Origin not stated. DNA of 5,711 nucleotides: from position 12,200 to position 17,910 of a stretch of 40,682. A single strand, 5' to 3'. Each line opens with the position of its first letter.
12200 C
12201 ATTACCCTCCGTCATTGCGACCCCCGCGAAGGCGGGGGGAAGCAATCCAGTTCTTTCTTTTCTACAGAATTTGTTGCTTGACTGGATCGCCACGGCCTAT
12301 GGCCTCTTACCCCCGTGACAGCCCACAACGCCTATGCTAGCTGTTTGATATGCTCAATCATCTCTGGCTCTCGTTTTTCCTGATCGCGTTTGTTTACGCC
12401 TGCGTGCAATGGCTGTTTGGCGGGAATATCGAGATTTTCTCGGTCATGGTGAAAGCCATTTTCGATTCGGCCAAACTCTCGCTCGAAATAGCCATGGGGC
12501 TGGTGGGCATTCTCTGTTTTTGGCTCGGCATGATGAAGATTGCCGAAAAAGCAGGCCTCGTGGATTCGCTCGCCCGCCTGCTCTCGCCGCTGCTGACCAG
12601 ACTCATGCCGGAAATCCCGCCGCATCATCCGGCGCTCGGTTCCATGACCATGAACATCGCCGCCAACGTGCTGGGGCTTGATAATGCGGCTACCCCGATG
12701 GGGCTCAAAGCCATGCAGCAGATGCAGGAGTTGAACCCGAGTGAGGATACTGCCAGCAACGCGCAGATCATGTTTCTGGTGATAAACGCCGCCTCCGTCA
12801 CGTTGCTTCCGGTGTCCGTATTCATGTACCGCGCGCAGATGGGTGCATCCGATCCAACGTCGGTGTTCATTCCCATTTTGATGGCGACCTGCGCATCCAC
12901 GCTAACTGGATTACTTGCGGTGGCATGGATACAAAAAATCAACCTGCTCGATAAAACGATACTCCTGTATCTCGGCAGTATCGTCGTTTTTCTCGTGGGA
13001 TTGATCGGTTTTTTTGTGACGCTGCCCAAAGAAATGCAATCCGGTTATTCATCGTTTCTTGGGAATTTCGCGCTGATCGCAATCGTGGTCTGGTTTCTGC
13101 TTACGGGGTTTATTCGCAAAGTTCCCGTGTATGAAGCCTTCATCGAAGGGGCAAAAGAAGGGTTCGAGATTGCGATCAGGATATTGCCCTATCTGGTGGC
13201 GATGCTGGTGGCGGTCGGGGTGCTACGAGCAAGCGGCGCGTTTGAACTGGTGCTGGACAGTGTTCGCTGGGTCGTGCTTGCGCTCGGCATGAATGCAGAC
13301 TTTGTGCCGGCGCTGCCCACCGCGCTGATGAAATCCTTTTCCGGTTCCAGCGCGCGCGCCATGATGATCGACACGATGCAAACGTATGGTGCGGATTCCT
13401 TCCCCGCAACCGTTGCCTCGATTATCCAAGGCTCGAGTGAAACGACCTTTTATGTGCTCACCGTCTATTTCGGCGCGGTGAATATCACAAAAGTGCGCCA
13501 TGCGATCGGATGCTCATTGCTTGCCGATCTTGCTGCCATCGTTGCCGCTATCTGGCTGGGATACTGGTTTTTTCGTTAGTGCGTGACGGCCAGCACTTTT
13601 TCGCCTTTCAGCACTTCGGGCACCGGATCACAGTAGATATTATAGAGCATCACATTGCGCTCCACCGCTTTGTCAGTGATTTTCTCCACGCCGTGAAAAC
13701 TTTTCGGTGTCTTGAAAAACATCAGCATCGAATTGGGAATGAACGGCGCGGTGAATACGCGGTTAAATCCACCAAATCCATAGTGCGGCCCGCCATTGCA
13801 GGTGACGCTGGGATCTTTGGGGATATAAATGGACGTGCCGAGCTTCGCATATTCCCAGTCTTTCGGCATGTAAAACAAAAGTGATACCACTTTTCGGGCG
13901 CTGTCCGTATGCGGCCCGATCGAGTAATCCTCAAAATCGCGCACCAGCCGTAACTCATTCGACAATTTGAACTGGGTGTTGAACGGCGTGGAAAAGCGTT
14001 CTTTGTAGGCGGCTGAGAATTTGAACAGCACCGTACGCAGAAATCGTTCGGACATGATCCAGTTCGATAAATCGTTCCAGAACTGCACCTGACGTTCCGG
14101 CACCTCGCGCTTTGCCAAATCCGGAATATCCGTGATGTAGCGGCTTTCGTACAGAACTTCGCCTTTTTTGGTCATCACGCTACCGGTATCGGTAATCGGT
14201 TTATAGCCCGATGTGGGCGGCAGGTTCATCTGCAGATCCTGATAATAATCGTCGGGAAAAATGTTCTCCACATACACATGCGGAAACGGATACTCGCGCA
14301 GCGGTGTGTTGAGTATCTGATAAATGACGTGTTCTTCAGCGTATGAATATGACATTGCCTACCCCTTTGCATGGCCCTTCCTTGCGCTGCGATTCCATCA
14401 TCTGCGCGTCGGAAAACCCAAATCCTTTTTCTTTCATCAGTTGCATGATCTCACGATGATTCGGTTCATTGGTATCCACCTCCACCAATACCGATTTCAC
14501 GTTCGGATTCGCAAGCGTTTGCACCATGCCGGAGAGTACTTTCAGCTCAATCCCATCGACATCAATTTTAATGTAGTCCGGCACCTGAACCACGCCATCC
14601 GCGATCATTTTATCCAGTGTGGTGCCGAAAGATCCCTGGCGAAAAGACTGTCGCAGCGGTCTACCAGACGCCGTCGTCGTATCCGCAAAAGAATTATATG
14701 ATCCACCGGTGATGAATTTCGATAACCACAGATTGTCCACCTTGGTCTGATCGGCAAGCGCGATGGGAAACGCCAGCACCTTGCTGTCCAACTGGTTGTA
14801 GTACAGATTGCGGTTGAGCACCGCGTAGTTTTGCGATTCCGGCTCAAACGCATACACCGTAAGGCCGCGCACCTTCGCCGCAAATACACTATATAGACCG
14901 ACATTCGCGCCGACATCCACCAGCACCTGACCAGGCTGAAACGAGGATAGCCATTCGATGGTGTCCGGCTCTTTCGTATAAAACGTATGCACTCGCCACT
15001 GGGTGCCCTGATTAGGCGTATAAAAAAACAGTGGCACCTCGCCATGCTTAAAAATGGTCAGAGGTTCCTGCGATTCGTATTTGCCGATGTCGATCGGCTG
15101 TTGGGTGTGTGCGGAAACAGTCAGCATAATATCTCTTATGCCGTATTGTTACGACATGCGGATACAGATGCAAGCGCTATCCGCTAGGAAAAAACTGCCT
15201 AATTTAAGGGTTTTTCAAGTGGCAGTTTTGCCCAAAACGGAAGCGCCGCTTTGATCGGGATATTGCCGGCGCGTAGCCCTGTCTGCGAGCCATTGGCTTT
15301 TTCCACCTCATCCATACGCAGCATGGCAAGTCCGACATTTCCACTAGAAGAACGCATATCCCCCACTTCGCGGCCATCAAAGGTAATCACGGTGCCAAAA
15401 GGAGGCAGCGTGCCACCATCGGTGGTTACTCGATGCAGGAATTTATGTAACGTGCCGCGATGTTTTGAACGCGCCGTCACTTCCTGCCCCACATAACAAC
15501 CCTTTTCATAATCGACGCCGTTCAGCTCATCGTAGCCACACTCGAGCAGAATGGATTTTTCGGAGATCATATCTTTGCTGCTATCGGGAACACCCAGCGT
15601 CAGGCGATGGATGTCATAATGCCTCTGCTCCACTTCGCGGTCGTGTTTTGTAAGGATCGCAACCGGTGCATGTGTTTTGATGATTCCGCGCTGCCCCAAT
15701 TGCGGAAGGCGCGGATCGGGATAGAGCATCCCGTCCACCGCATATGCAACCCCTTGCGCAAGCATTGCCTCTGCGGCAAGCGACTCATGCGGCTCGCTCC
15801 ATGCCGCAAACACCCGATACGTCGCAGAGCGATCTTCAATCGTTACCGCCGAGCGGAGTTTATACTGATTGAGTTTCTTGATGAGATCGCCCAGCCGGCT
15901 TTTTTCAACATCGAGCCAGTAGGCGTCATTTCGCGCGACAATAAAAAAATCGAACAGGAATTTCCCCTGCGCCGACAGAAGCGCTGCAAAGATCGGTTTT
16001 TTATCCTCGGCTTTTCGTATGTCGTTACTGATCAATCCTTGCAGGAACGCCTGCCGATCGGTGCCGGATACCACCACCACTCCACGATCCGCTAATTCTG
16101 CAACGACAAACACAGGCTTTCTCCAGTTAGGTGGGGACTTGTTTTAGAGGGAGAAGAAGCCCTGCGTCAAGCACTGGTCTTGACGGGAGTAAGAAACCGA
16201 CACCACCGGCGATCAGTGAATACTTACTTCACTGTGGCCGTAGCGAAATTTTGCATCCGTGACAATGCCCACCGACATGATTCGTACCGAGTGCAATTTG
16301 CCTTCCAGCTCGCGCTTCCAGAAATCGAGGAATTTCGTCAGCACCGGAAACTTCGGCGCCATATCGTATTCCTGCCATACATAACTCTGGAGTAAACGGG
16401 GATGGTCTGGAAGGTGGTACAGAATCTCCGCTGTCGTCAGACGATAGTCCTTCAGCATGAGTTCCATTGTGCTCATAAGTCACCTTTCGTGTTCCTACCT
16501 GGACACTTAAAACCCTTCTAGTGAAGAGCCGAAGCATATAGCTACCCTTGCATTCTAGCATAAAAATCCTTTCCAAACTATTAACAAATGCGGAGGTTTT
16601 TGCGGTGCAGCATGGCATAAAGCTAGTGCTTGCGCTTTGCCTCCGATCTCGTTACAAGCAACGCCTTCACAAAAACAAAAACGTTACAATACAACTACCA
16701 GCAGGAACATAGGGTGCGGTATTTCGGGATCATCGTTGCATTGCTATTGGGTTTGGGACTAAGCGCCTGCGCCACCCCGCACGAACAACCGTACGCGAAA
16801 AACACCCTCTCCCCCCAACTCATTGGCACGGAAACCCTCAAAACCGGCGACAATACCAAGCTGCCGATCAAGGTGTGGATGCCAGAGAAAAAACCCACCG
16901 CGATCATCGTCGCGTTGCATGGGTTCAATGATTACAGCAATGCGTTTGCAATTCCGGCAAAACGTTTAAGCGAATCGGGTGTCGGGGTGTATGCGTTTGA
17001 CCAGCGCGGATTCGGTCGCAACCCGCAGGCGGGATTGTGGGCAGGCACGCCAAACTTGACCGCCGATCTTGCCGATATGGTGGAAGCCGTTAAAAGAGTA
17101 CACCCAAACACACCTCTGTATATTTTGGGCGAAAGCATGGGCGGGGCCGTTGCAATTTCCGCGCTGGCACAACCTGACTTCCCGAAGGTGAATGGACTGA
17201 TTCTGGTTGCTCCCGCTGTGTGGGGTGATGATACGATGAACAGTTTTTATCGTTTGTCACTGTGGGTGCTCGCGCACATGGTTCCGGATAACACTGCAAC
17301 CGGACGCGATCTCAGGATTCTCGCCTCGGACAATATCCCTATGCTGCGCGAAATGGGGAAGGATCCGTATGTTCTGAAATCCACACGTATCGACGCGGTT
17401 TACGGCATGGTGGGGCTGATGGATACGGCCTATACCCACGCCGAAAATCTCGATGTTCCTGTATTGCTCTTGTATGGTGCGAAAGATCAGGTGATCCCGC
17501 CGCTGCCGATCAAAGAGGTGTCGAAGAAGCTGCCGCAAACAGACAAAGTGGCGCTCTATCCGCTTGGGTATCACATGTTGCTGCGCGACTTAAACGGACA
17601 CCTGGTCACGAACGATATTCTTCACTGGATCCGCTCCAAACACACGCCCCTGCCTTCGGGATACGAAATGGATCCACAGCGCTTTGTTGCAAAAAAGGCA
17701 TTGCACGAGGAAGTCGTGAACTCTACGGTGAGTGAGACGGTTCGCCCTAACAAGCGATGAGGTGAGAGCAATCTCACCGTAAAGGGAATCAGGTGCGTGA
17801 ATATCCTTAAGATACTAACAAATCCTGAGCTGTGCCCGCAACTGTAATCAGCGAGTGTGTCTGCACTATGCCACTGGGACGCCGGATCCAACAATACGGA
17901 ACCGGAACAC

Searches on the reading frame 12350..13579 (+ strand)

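Call 70: search_protein_families(library=pfam, proteins=[window:12350-13579:+], max_evalue=0.00001)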
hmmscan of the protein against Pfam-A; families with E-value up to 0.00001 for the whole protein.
window:12350-13579:+ (409 aa): 1 family
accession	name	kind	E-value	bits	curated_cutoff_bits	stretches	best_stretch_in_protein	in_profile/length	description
PF07670.19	Gate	-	3.3e-20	72.9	29.6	2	50-158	3-98/104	Nucleoside recognition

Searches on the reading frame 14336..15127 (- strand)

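Call 70: search_protein_families(library=pfam, proteins=[window:14336-15127:-], max_evalue=0.00001)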
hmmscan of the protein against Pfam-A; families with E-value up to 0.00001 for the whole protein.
window:14336-15127:- (263 aa): 1 family
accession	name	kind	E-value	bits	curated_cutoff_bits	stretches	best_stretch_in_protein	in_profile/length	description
PF05050.19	Methyltransf_21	-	1.9e-17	64.3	22.7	1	71-236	1-171/173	Methyltransferase FkbM domain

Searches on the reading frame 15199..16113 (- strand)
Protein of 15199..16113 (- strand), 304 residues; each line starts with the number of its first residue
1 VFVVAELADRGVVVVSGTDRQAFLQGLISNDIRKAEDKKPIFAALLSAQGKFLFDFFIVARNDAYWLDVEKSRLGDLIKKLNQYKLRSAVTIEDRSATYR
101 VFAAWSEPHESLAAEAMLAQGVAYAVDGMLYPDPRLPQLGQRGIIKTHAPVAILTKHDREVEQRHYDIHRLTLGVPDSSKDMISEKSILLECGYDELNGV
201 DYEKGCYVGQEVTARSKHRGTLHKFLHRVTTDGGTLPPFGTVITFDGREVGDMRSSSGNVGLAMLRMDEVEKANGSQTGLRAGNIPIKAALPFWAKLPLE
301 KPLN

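Call 70: search_protein_families(library=pfam, proteins=[window:15199-16113:-], max_evalue=0.00001)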
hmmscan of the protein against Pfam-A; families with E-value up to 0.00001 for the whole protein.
window:15199-16113:- (304 aa): 2 families
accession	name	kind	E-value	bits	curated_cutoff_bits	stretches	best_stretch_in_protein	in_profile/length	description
PF25455.1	Beta-barrel_CAF17_C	-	1.3e-15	57.3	25.7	1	229-296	8-69/70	CAF17, C-terminal beta-barrel domain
PF01571.26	GCV_T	-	3.3e-06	27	25.6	1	9-103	47-142/255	Aminomethyltransferase folate-binding domain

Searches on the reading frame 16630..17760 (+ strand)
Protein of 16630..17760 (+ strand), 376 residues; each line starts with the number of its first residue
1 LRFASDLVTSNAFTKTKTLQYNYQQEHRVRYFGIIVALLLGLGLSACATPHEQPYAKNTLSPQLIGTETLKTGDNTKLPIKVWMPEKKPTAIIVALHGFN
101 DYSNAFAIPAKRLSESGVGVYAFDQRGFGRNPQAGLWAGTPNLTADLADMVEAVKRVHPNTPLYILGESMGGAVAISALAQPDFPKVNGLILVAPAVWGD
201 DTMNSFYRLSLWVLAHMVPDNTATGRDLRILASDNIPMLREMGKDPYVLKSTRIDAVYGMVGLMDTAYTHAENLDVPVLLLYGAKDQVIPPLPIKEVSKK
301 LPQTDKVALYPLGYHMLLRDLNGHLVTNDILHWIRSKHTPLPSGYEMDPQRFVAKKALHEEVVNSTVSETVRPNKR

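Call 70: search_protein_families(library=pfam, proteins=[window:16630-17760:+], max_evalue=0.00001)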
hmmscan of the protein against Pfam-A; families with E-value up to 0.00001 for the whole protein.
window:16630-17760:+ (376 aa): 3 families
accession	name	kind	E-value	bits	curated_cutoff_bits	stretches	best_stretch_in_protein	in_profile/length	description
PF12146.15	Hydrolase_4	-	4.9e-58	196.7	27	1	88-321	2-238/239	Serine aminopeptidase, S33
PF00561.26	Abhydrolase_1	-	6e-20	72.4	25.8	1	93-317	3-240/245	alpha/beta hydrolase fold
PF12697.13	Abhydrolase_6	-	1.1e-12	49.6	26.3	1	93-292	1-182/217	Alpha/beta hydrolase family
